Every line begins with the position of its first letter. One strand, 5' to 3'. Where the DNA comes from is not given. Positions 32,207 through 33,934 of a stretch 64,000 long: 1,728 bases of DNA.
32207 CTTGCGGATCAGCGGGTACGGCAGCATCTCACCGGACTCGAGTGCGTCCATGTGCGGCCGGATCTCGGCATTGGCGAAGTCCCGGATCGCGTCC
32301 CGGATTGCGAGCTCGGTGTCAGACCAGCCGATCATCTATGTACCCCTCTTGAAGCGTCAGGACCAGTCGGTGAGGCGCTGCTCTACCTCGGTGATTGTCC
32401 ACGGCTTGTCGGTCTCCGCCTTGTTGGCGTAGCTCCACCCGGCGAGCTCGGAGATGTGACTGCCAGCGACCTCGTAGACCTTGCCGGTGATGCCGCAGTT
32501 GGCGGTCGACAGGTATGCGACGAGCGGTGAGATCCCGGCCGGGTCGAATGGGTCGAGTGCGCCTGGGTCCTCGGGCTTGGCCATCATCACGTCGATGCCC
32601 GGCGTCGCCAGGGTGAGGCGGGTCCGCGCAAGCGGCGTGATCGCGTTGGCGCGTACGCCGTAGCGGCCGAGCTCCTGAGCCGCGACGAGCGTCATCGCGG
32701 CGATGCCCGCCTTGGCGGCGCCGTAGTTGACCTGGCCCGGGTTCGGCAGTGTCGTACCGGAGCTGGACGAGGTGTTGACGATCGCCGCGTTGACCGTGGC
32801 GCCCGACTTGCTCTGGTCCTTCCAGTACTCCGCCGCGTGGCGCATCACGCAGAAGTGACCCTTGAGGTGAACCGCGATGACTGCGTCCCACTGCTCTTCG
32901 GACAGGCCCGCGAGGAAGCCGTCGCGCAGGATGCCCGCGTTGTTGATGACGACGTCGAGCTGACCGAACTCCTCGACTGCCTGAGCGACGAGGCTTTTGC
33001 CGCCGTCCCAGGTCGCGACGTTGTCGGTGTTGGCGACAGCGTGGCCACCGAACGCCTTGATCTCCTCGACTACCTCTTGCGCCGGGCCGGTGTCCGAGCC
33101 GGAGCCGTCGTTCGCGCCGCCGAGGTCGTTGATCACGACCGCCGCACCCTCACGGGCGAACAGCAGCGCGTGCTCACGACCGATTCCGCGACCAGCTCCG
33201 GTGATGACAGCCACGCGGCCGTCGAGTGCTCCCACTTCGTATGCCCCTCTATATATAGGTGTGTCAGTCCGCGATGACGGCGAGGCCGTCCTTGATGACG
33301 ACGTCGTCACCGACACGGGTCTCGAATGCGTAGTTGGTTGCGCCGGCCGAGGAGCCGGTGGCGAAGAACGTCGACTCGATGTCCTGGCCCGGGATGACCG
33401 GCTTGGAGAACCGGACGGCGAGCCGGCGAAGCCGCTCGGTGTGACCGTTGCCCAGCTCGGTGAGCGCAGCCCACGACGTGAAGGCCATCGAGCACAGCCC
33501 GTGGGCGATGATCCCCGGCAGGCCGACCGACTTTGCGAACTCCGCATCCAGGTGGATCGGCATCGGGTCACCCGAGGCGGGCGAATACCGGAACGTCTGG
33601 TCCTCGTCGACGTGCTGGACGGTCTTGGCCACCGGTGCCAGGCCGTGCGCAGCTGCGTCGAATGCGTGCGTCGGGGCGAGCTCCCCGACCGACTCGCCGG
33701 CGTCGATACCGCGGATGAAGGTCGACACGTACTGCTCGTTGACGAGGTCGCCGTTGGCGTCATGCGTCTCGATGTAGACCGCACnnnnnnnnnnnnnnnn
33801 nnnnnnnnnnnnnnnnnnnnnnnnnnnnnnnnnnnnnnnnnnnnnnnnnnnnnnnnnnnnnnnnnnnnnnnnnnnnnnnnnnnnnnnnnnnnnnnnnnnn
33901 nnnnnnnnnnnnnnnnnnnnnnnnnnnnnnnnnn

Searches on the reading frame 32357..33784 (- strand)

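Call 95: search_protein_families(library=pfam, proteins=[window:32357-33784:-], max_evalue=0.001)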
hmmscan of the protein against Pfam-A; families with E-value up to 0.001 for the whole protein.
window:32357-33784:- (475 aa): 3 families
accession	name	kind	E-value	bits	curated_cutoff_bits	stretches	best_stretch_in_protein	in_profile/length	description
PF00106.31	adh_short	-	7.8e-40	136.9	26.6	1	190-384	1-179/195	short chain dehydrogenase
PF13561.12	adh_short_C2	-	1e-33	117.3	27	1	196-439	1-231/236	Enoyl-(Acyl carrier protein) reductase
PF08659.16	KR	-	1.8e-11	44.8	22.6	1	193-364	4-159/180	KR domain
